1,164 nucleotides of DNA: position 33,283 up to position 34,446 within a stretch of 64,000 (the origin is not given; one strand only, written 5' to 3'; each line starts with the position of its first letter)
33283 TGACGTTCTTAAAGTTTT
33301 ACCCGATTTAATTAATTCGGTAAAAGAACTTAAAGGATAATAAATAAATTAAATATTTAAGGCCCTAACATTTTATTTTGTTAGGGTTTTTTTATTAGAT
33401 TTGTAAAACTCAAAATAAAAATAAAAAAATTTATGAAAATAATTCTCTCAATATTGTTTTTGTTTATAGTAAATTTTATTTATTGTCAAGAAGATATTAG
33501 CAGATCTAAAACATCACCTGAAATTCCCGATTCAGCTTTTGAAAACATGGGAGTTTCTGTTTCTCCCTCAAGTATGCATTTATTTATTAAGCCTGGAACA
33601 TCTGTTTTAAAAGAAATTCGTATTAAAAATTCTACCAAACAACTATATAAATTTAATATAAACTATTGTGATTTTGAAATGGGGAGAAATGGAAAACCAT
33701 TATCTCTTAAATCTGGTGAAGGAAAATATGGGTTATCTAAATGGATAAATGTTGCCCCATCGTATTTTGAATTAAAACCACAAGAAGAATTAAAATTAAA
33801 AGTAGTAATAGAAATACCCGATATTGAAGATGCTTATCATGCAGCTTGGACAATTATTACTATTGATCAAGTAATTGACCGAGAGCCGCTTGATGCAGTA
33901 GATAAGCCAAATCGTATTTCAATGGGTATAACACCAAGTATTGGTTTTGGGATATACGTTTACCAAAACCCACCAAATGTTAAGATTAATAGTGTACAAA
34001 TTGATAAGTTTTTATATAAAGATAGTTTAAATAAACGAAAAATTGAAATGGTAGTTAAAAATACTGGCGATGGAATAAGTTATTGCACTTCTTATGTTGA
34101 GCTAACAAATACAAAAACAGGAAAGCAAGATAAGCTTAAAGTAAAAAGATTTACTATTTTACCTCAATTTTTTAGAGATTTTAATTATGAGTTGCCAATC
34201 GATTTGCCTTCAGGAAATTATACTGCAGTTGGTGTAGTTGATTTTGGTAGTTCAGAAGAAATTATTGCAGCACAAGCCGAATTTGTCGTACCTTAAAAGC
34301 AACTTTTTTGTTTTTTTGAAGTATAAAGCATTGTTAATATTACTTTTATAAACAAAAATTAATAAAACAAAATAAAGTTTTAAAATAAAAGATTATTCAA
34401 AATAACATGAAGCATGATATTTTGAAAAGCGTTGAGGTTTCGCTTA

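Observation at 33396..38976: Four-gene secreted-protein locus organised like a chaperone-usher fibre assembly system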

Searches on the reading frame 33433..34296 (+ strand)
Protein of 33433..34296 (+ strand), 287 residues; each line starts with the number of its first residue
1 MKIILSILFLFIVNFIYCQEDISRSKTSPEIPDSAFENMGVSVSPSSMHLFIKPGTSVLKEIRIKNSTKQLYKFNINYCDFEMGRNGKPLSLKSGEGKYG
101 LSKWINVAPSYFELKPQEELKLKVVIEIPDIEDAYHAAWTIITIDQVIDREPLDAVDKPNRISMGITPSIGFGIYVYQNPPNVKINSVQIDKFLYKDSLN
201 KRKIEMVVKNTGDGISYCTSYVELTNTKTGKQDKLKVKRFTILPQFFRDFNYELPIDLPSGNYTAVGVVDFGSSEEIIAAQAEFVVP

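Call 3: search_protein_families(library=pfam, proteins=[window:33433-34296:+], max_evalue=1)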
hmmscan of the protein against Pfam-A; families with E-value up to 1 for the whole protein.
window:33433-34296:+ (287 aa): 3 families
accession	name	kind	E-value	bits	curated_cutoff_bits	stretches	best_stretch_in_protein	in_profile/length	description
PF22076.2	Cep192_D6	-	0.11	13.2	35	0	41-77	4-41/101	Cep192 domain 6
PF04350.18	PilO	-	0.14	12.7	22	1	228-267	61-101/145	Pilus assembly protein, PilO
PF23755.1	Ig-like_IP5PC_F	-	0.19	12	27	1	64-126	23-86/137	IP5P C-F Ig-like domain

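Call 4: search_protein_families(library=ncbifam, proteins=[window:33433-34296:+], max_evalue=1)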
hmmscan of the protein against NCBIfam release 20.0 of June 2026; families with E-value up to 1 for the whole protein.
window:33433-34296:+ (287 aa): 0 families

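Call 5: search_solved_structures(query=window:33433-34296:+, max_evalue=10)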
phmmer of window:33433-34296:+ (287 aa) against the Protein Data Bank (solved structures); distinct sequences matched with E-value up to 10: 7.
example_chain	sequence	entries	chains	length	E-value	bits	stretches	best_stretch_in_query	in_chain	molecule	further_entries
2r83_A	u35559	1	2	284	0.047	16.2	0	224-272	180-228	Synaptotagmin-1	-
5kj7_E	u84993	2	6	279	0.059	15.9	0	224-272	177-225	Synaptotagmin-1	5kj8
5ccg_E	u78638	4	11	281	0.061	15.9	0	224-272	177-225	Synaptotagmin-1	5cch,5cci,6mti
5w5c_F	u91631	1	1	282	0.061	15.8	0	224-272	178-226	Synaptotagmin-1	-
7nac_5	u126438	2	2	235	0.4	13.2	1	171-251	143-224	RRP17 isoform 1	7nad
6cxw_A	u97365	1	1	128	0.87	12.1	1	224-273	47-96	Synaptotagmin 1 C2A beta4 chimera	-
5btu_A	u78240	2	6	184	1.6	11.2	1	166-271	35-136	PyrI4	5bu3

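Call 7: find_homologous_proteins(query=window:33433-34296:+, max_evalue=0.001)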
Query window:33433-34296:+ (287 aa): 191 proteins with E <= 0.001 among 658 candidates; the best 120 are listed.
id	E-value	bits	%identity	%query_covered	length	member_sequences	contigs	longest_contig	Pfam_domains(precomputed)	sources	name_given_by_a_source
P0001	2.5e-187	639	100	100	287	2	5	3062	-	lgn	-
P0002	1.8e-152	524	81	99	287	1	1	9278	-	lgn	-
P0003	1.5e-149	515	80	99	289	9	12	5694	-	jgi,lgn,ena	-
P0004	1.4e-140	485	74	100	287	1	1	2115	-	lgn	-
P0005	1.8e-140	485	74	100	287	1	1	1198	-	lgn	-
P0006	7.8e-140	483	74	100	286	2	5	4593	-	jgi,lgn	-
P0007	1.6e-137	475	73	100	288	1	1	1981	-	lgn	-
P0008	8.0e-137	473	72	100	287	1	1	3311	-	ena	-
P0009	5.5e-136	470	74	99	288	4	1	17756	-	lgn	-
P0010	1.6e-135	469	74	100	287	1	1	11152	-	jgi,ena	-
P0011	2.0e-135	469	73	99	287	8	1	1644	-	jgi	-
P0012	2.8e-135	468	71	100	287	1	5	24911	-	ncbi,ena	-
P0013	2.2e-134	465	71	100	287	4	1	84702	-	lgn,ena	-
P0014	4.8e-134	464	73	99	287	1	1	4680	-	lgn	-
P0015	4.8e-134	464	72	99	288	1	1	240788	-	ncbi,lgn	-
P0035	6.8e-106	372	60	99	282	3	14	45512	PF06030.19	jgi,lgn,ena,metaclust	jgi:hypothetical protein|metaclust:\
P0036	8.2e-106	371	63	90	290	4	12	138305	PF06030.19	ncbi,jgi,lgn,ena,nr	ncbi:MAG TPA: hypothetical protein PKG63_02750 [Bacteroidales bacterium]|jgi:hypothetical protein|nr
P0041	8.5e-105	368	59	98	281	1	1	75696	PF06030.19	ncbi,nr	ncbi:MAG: DUF916 domain-containing protein [Bacteroidales bacterium]|nr:DUF916 domain-containing pro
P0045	1.1e-104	368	59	99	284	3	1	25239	PF06030.19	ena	-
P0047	5.9e-104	365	61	94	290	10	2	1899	PF06030.19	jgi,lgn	-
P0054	3.1e-102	360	57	99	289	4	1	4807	PF06030.19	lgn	-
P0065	3.9e-94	333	51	100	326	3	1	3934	PF06030.19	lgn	-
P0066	9.0e-94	332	55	94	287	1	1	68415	PF06030.19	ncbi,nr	ncbi:MAG: DUF916 domain-containing protein [Bacteroidales bacterium]|nr:DUF916 domain-containing pro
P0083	4.6e-88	313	49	100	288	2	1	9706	PF06030.19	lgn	-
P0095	1.5e-85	305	52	86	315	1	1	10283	PF06030.19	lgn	-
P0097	4.6e-85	303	49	99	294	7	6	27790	PF06030.19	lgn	-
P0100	5.1e-84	300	47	100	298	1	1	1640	PF06030.19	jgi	jgi:hypothetical protein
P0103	2.4e-83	298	49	100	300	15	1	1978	PF06030.19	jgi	jgi:hypothetical protein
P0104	2.7e-83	298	48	99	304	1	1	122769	PF06030.19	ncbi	-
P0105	8.2e-83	296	48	100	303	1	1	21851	PF06030.19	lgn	-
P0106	1.1e-82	296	50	100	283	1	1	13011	PF06030.19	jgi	-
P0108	2.9e-82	294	46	100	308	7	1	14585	PF06030.19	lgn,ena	-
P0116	9.8e-81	289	46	99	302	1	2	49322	PF06030.19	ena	-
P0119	2.7e-80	288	50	90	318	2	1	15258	PF11614.15,PF06030.19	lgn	-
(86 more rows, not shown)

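Call 9: search_protein_families(library=pfam, alignment_id=A1, max_evalue=0.01)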
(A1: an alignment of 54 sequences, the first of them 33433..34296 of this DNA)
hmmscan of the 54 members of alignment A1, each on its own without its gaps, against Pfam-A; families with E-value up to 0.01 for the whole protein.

A. member 1, window:33433-34296:+ (287 aa): 0 families

B. families by the number of members that match (of 54 scanned): 18 families
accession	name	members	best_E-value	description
PF06030.18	WxLIP_PGBD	40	2.2e-07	WxL Interacting Protein, peptidoglycan binding domain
PF06280.18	fn3_5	17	0.00019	Fn3-like domain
PF22076.2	Cep192_D6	16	0.00013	Cep192 domain 6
PF16158.11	N_BRCA1_IG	14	0.0017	Ig-like domain from next to BRCA1 gene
PF00635.32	Motile_Sperm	11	7.1e-05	MSP (Major sperm protein) domain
PF17766.7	fn3_6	7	0.00095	Fibronectin type-III domain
PF22074.2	Cep192_D5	6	0.00051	Cep192 domain 5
PF19190.6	BACON_2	6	0.00097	Viral BACON domain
PF00345.26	PapD_N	5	9.8e-05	Pili and flagellar-assembly chaperone, PapD N-terminal domain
PF21310.3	OCRL-like_ASH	5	0.0005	Inositol polyphosphate 5-phosphatase OCRL-like, ASH domain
PF15780.11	ASH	5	0.0029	Abnormal spindle-like microcephaly-assoc'd, ASPM-SPD-2-Hydin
PF17753.7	Ig_mannosidase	4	0.0032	Ig-fold domain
PF11614.14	FixG_C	3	1.2e-07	IG-like fold at C-terminal of FixG, putative oxidoreductase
PF11797.14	WxLIP_HBD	3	0.00029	WxL Interacting Protein, host binding domain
PF22067.2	Cep192_D3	2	0.00071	Cep192 domain 3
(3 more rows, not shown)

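Call 10: search_solved_structures(query=A1, max_evalue=10, show_alignments=2)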
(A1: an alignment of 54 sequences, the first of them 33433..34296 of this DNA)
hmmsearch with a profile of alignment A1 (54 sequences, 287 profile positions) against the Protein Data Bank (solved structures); distinct sequences matched with E-value up to 10: 24.
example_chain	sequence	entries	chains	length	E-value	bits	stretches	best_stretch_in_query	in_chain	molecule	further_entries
2r83_A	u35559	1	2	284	0.00047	22.4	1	213-273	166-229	Synaptotagmin-1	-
5kj7_E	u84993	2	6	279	0.0009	21.5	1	213-273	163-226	Synaptotagmin-1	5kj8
5ccg_E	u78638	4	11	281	0.00092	21.5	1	213-273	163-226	Synaptotagmin-1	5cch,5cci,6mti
5w5c_F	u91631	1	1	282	0.00093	21.5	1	213-273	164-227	Synaptotagmin-1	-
6cxw_A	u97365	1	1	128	0.017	17.3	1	218-273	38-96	Synaptotagmin 1 C2A beta4 chimera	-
6u41_A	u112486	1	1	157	0.018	17.2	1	207-273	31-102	Synaptotagmin-1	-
6u4u_A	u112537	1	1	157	0.02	17.1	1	213-274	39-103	Synaptotagmin-1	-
5vff_A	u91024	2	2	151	0.028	16.6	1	213-273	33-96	Synaptotagmin-1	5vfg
4v11_A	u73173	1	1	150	0.028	16.6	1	213-273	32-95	SYNAPTOTAGMIN-1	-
5t0s_A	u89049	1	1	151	0.029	16.6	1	213-273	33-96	Synaptotagmin-1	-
2yoa_A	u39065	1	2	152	0.029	16.6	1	213-273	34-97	SYNAPTOTAGMIN-1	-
1k5w_A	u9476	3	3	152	0.029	16.6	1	213-273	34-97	Synaptotagmin I | Synaptotagmin-1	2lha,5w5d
6tz3_A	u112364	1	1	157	0.031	16.5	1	213-273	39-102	Synaptotagmin-1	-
2n1t_E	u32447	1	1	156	0.031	16.5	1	213-273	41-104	Synaptotagmin-1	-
1tjm_A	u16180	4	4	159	0.033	16.4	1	213-273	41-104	Synaptotagmin I | similar to synaptotagminI/p65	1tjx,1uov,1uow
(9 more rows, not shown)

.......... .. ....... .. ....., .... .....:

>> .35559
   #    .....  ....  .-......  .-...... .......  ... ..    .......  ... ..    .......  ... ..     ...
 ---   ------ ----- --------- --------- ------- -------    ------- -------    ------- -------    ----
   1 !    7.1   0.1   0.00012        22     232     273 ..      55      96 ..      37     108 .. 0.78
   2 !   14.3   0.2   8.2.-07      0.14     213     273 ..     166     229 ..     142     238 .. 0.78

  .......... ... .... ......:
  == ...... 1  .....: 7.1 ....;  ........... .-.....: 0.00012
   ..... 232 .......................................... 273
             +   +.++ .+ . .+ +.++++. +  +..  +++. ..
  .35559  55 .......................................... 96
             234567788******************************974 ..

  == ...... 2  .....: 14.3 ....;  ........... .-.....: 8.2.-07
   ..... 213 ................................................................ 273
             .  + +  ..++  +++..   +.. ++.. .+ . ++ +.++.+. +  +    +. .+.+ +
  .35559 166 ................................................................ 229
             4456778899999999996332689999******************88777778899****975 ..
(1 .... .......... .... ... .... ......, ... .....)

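Call 20: predict_structure(alignment_id=A1)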
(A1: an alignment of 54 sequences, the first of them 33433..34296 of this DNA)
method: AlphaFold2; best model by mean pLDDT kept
length: 287 residues; sequences in the alignment: 54
mean_pLDDT: 87.0   pTM: 0.74
mean pLDDT of the five models: 87.0, 86.1, 85.8, 85.7, 84.8
residues with pLDDT >= 90: 190; 70-90: 51; 50-70: 37; < 50: 9
segments of 3 or more residues with pLDDT < 50: 19-26
pLDDT, mean of each block of 10 residues (from residue 1): 84 65 47 65 94 96 94 95 90 77 96 96 97 92 90 64 69 95 91 90 94 94 96 94 95 91 96 82 93
secondary structure, 60 per line:
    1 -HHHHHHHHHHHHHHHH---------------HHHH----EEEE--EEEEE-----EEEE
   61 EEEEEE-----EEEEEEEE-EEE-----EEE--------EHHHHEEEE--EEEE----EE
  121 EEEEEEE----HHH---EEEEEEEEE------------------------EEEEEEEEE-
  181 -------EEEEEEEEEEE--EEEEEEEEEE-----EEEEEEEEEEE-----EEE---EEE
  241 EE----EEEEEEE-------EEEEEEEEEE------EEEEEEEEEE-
elements in order: H2-17 H33-36 E41-44 E47-51 E57-66 E72-79 E81-83 E89-91 H101-104 E105-108 E111-114 E119-127 E138-146 E171-179 E188-198 E201-210 E216-226 E232-234 E238-242 E247-253 E261-270 E277-286

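Call 23: fold_search(model_id=the predicted structure, library=pdb)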
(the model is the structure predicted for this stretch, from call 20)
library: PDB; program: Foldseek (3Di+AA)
matches with E <= 10: 1795; with E <= 0.001: 429
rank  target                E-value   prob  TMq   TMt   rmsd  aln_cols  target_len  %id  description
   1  9i1y_A                4.3e-12  1.00  0.46  0.48   7.5       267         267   12  WxLIP from Enterococcus faecium (released 2026-01-28)
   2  9i1y_B                5.9e-12  1.00  0.41  0.44   7.8       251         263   12  WxLIP from Enterococcus faecium (released 2026-01-28)
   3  9i25_C                6.2e-12  1.00  0.47  0.51   6.9       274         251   11  WxLIP from Enterococcus faecium locus A bound to long WxL (released 2026-01-28)
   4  8jmw_A                2.6e-10  1.00  0.28  0.17  13.3       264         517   11  Fibril form of serine peptidase Vpr (released 2023-12-06)
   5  4kkp_B                3.1e-10  1.00  0.30  0.36  14.9       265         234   12  Crystal structure of Vibrio cholerae RbmA (crystal form 2) (released 2013-05-22)
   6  7ptb                  5.2e-10  1.00  0.34  0.31  12.9       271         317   10  Crystal structure of the SPD-2 domain of human CEP192 (released 2022-04-06)
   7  4y2o_A                8.3e-10  1.00  0.44  0.57   8.5       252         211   13  Structure of CFA/I pili chaperone-major subunit complex (CfaA-CfaB) (released 2016-08-10)
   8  6k73_B                9.3e-10  1.00  0.44  0.57   7.2       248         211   12  Chaperone-tip adhesin complex is vital for synergistic activation of CFA/I fimbriae biogenesis (released 2020-06-10)
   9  3sqb_C                1.0e-09  1.00  0.39  0.53   8.2       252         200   15  Structure of the major type 1 pilus subunit FimA bound to the FimC chaperone (released 2012-05-30)
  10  6k73_A                1.3e-09  1.00  0.42  0.56   7.2       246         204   13  Chaperone-tip adhesin complex is vital for synergistic activation of CFA/I fimbriae biogenesis (released 2020-06-10)
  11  4ncd                  2.0e-09  1.00  0.44  0.57   8.1       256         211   13  Crystal Structure of Class 5 Fimbriae Chaperone CfaA (released 2014-08-27)
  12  5d6h_A                2.8e-09  1.00  0.43  0.52   7.9       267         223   13  Crystal structure of CsuC-CsuA/B chaperone-major subunit pre-assembly complex from Csu biofilm-mediating pili of Acine (released 2015-11-04)
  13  3jwn_C                2.8e-09  1.00  0.39  0.53   8.6       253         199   15  Complex of FimC, FimF, FimG and FimH (released 2010-06-16)
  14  3bwu_C                2.8e-09  1.00  0.38  0.52   8.3       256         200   14  Crystal structure of the ternary complex of FimD (N-Terminal Domain, FimDN) with FimC and the N-terminally truncated p (released 2008-03-04)
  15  9fxs_C                4.0e-09  1.00  0.38  0.51   8.0       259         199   15  Cryo-EM structure of the type 1 pilus complex including pilus rod and FimI-bound assembly platform after incorporation (released 2025-06-04)
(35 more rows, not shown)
